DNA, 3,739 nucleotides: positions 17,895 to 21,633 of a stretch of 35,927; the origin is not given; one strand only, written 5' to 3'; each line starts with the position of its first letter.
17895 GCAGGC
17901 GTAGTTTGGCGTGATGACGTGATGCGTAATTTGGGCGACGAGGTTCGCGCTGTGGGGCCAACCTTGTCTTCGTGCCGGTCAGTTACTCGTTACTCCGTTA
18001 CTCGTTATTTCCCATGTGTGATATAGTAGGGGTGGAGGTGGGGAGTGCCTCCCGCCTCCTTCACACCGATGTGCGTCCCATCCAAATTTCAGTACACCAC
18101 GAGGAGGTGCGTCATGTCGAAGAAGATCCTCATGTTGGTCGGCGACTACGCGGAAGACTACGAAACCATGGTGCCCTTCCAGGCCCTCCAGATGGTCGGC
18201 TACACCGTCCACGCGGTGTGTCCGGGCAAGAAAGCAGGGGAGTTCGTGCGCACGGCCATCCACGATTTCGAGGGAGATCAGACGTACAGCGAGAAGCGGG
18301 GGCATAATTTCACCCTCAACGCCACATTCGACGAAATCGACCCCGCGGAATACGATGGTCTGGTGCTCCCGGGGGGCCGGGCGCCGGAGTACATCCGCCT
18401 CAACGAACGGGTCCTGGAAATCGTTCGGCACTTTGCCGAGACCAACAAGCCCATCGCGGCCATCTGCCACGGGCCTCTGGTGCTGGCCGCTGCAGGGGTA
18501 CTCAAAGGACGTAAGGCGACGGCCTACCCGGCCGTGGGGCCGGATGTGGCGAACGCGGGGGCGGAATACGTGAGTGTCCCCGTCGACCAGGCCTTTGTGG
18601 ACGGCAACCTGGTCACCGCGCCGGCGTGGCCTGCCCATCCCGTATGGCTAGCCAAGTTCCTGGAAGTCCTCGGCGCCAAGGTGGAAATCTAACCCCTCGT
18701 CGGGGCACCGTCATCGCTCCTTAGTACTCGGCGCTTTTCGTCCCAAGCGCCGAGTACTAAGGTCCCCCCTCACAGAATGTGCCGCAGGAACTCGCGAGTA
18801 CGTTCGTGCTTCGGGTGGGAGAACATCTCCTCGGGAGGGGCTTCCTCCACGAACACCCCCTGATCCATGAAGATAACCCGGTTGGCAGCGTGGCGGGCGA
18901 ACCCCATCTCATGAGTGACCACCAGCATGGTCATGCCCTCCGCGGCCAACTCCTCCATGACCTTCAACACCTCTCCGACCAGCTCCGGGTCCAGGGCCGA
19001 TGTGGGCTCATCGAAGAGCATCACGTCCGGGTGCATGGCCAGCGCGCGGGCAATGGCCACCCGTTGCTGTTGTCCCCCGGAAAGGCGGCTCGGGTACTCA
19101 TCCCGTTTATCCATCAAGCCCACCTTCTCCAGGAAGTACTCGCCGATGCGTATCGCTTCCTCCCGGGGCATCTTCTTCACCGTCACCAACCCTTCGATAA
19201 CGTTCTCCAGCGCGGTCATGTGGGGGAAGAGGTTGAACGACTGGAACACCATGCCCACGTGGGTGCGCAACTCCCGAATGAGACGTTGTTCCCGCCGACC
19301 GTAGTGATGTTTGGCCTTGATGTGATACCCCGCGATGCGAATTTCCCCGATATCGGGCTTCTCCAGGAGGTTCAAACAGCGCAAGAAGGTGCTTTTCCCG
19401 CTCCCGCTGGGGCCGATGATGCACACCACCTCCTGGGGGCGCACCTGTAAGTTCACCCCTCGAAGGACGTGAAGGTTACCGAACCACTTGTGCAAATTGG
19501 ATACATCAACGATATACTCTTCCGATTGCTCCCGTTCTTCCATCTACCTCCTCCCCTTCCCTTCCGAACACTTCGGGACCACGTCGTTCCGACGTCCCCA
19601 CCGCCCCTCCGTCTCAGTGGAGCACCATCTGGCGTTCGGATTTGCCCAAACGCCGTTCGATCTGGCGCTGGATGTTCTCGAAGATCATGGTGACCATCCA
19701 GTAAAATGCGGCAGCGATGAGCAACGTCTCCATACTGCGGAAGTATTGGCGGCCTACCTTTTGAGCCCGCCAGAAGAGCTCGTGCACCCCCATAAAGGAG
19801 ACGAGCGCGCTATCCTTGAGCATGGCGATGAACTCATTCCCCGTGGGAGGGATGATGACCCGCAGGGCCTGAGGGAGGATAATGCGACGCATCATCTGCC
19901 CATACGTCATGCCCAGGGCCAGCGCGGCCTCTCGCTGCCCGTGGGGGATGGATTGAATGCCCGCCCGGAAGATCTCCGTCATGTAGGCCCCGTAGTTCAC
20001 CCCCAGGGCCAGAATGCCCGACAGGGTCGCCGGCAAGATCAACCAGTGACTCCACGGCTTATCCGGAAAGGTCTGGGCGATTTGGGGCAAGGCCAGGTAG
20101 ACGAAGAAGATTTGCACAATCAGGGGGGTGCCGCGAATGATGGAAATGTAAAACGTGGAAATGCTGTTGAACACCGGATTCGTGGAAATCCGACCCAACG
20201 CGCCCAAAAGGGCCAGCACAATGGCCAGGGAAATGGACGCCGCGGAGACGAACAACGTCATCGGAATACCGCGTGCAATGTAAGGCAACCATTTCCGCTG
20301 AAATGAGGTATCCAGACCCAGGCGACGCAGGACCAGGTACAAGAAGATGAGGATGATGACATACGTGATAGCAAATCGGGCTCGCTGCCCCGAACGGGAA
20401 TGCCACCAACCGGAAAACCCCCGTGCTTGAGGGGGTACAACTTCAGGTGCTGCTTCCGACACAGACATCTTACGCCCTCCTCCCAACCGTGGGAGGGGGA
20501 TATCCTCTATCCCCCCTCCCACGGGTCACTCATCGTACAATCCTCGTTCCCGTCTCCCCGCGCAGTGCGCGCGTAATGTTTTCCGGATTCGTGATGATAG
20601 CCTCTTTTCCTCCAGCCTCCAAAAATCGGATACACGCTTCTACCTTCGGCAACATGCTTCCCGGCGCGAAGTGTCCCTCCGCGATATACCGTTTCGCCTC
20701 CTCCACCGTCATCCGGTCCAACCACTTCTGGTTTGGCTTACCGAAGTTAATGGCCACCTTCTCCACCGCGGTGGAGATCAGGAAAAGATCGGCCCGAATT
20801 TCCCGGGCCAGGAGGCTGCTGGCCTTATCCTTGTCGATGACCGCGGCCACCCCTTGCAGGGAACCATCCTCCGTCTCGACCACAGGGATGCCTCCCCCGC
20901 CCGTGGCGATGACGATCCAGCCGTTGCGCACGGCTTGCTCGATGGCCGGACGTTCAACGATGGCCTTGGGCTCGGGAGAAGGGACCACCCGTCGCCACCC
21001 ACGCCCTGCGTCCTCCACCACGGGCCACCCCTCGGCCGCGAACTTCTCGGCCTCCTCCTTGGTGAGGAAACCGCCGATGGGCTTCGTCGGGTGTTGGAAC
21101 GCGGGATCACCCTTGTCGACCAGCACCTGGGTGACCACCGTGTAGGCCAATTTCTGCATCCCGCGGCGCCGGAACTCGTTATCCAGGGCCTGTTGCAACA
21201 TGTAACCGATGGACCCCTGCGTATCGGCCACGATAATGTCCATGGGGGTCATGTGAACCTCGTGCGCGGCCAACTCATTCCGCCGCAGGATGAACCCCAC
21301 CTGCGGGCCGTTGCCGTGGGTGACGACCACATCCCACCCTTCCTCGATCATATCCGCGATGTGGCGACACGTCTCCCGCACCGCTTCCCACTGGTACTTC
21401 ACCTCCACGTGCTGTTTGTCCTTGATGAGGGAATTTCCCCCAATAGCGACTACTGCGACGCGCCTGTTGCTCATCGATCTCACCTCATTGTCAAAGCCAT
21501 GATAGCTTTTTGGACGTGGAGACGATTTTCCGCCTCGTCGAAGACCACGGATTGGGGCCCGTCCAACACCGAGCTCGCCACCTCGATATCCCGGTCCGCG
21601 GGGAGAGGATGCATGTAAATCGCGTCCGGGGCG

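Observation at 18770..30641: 12-kb co-directional array coupling a BMP-type transporter to a YgeY/YgeW/carbamate-kinase module under a GntR regulator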

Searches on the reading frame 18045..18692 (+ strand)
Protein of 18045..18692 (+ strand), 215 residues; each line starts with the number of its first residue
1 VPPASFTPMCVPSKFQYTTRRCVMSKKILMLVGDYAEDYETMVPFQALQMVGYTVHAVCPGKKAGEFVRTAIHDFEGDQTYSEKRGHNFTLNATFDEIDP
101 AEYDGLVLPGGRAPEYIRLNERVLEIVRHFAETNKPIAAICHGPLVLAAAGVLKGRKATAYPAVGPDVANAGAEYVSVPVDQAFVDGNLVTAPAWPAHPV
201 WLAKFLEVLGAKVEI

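Call 8: search_protein_families(library=pfam, proteins=[window:18045-18692:+], max_evalue=0.001)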
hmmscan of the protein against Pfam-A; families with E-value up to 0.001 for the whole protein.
window:18045-18692:+ (215 aa): 1 family
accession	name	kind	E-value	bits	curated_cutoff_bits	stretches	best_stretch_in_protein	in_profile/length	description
PF01965.30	DJ-1_PfpI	-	2.7e-50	170.9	26.6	1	26-207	1-164/165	DJ-1/PfpI family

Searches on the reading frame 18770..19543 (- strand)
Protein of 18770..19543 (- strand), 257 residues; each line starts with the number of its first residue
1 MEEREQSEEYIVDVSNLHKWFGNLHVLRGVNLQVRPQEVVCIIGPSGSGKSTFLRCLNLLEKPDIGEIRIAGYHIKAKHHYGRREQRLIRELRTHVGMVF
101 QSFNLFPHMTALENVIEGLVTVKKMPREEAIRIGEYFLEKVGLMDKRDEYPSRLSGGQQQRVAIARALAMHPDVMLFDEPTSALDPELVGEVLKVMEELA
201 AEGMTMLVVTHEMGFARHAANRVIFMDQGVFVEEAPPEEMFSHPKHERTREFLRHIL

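Call 4: search_protein_families(library=ncbifam, proteins=[window:18770-19543:-], max_evalue=0.00001)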
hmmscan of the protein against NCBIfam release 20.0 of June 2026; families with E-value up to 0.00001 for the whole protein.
window:18770-19543:- (257 aa): 187 families (the best 25 are shown)
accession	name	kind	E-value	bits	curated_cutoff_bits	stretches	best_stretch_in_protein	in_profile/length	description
NF008428.0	PRK11264.1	equivalog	4.7e-107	356.8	406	1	11-256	3-247/250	L-cystine ABC transporter ATP-binding protein TcyN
NF007027.0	PRK09493.1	equivalog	6.6e-93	310.5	379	1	11-256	1-239/240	glutamine ABC transporter ATP-binding protein GlnQ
TIGR03005.1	ectoine_ehuA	equivalog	1.6e-91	306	345.4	1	12-256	1-250/252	ectoine/hydroxyectoine ABC transporter ATP-binding protein EhuA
NF007908.0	PRK10619.1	equivalog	1.7e-87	292.9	466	1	12-254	6-253/257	histidine ABC transporter ATP-binding protein HisP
NF008338.0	PRK11124.1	equivalog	1.2e-75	254.2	369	1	12-255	3-242/242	arginine ABC transporter ATP-binding protein ArtP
TIGR00972.1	3a0107s01c2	equivalog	1.5e-70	237.4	343.2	1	12-253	2-243/248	phosphate ABC transporter ATP-binding protein PstB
TIGR03265.1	PhnT2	equivalog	1.5e-58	198.7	457.7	1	11-253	4-235/353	putative 2-aminoethylphosphonate ABC transporter ATP-binding protein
TIGR02315.1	ABC_phnC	equivalog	2.2e-56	191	266.1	1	11-240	1-233/243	phosphonate ABC transporter ATP-binding protein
TIGR02314.1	ABC_MetN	equivalog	1.1e-54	185.8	499.7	1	23-255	17-243/343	methionine ABC transporter ATP-binding protein MetN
TIGR02673.1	FtsE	equivalog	8.9e-54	182.4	264.85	1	12-229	2-213/214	cell division ATP-binding protein FtsE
TIGR00968.1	3a0106s01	subfamily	1.1e-51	175.6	342.75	1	13-253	2-231/237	sulfate ABC transporter ATP-binding protein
TIGR02982.1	heterocyst_DevA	subfamily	7.1e-51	172.9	295.8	1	12-230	2-218/220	ABC exporter ATP-binding subunit, DevA family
TIGR01186.1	proV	subfamily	7.9e-51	173.3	326.6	1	26-255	8-232/363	betaine/proline/choline family ABC transporter ATP-binding protein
TIGR04521.1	ECF_ATPase_2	equivalog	5.1e-50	170.1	330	1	25-246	19-238/279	energy-coupling factor transporter ATPase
TIGR04520.1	ECF_ATPase_1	equivalog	1.5e-49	168.9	315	1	24-245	15-228/269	energy-coupling factor transporter ATPase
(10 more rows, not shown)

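Call 5: search_protein_families(library=pfam, proteins=[window:18770-19543:-], max_evalue=0.0001)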
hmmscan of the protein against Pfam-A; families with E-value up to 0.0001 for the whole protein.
window:18770-19543:- (257 aa): 4 families
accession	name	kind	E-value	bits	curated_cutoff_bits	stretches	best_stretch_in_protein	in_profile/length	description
PF00005.33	ABC_tran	-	1.9e-35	122.9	25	1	27-182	1-137/137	ABC transporter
PF13304.12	AAA_21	-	6.3e-13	49.9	27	1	137-213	221-300/304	AAA domain, putative AbiEii toxin, Type IV TA system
PF02463.25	SMC_N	-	2e-08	34.4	40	1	150-221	133-207/220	RecF/RecN/SMC N terminal domain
PF13555.12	AAA_29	-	6.5e-05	23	27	0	25-54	10-39/61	P-loop containing region of AAA domain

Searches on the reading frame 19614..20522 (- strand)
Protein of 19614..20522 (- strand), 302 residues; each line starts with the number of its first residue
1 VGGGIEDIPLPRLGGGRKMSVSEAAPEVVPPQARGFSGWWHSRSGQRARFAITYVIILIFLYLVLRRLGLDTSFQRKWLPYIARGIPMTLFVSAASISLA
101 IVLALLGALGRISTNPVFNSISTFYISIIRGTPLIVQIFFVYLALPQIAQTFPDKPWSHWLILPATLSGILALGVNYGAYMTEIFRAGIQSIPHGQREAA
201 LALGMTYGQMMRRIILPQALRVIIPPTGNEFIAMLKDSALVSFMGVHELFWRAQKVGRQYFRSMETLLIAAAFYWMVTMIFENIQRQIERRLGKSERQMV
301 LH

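Call 4: search_protein_families(library=ncbifam, proteins=[window:19614-20522:-], max_evalue=0.00001)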
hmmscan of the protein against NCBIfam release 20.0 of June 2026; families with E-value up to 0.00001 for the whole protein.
window:19614-20522:- (302 aa): 13 families
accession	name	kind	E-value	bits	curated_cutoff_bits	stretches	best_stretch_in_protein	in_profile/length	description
NF011680.0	PRK15100.1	equivalog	2.4e-48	164.9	300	1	78-298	11-220/222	cystine ABC transporter permease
TIGR03003.1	ectoine_ehuD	equivalog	3.4e-47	161.1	205.2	1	72-292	3-212/212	ectoine/hydroxyectoine ABC transporter permease subunit EhuD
TIGR03004.1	ectoine_ehuC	equivalog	2.1e-44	152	196.95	1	78-295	3-209/214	ectoine/hydroxyectoine ABC transporter permease subunit EhuC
NF007028.0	PRK09494.1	equivalog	1.9e-42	145.6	303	1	71-292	4-216/219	glutamine ABC transporter permease GlnP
NF011651.0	PRK15069.1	subfamily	9.6e-35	120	306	1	84-292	21-228/237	histidine ABC transporter permease HisM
NF011714.0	PRK15135.1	subfamily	1.8e-34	119.6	319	1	82-294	9-221/228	histidine ABC transporter permease HisQ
NF008336.0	PRK11122.1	equivalog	3.7e-34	118.4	248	1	77-296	3-219/222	arginine ABC transporter permease ArtM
NF008337.0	PRK11123.1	equivalog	2.3e-33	115.7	277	1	85-298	10-236/238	arginine ABC transporter permease ArtQ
NF011687.0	PRK15107.1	equivalog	3.2e-30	105.7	318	1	77-280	11-211/224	glutamate/aspartate ABC transporter permease GltK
TIGR01726.1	HEQRo_perm_3TM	subfamily_domain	1.1e-21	77.2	42.2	1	79-187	2-99/99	ABC transporter permease subunit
TIGR00974.1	3a0107s02c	equivalog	8.4e-09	35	193.45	1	86-224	56-187/272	phosphate ABC transporter permease PstA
TIGR01097.1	PhnE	equivalog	2.2e-07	30.6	216.7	0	166-223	127-184/252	phosphonate ABC transporter, permease protein PhnE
TIGR02138.1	phosphate_pstC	equivalog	2.3e-06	26.8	196.45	1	82-224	62-210/296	phosphate ABC transporter permease subunit PstC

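Call 5: search_protein_families(library=pfam, proteins=[window:19614-20522:-], max_evalue=0.0001)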
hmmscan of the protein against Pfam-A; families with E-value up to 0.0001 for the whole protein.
window:19614-20522:- (302 aa): 1 family
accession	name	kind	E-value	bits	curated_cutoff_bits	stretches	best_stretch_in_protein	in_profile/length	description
PF00528.27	BPD_transp_1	-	1e-28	100.8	26.4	1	101-293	2-183/184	Binding-protein-dependent transport system inner membrane component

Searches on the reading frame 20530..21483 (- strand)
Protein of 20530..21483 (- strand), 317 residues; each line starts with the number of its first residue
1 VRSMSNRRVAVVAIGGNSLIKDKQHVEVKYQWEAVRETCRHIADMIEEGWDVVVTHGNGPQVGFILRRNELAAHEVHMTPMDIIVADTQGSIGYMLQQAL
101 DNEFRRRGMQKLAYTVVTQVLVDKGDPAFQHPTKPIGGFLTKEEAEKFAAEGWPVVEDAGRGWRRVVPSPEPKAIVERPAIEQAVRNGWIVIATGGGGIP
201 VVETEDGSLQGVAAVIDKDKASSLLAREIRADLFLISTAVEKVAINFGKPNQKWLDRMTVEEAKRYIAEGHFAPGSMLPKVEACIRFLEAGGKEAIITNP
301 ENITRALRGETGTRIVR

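Call 4: search_protein_families(library=ncbifam, proteins=[window:20530-21483:-], max_evalue=0.00001)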
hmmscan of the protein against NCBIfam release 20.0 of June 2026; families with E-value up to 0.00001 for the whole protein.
window:20530-21483:- (317 aa): 7 families
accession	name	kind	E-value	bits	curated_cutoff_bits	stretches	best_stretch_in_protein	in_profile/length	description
NF009007.0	PRK12352.1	subfamily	6e-132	439.3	266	1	9-317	4-315/316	carbamate kinase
TIGR00746.1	arcC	equivalog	1.4e-119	398.7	358.25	1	10-316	3-308/309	carbamate kinase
NF009008.0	PRK12354.1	subfamily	4e-99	331.7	361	1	10-316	3-299/308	carbamate kinase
NF006926.0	PRK09411.1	equivalog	1.3e-67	228.1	416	1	10-316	4-296/297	carbamate kinase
TIGR00761.1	argB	equivalog_domain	3.3e-11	43.2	151.3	1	197-297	135-231/231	acetylglutamate kinase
NF010661.0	PRK14058.1-3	equivalog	1.7e-06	27.4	251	0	182-315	145-270/283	acetylglutamate/acetylaminoadipate kinase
NF010659.0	PRK14058.1-1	equivalog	2e-06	27.1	223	0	191-314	144-265/267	[LysW]-aminoadipate kinase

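Call 5: search_protein_families(library=pfam, proteins=[window:20530-21483:-], max_evalue=0.0001)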
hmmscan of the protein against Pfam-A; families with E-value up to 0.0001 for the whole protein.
window:20530-21483:- (317 aa): 1 family
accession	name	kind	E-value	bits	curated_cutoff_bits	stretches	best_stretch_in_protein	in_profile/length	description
PF00696.33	AA_kinase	-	2.2e-28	100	24.9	1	9-299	2-234/234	Amino acid kinase family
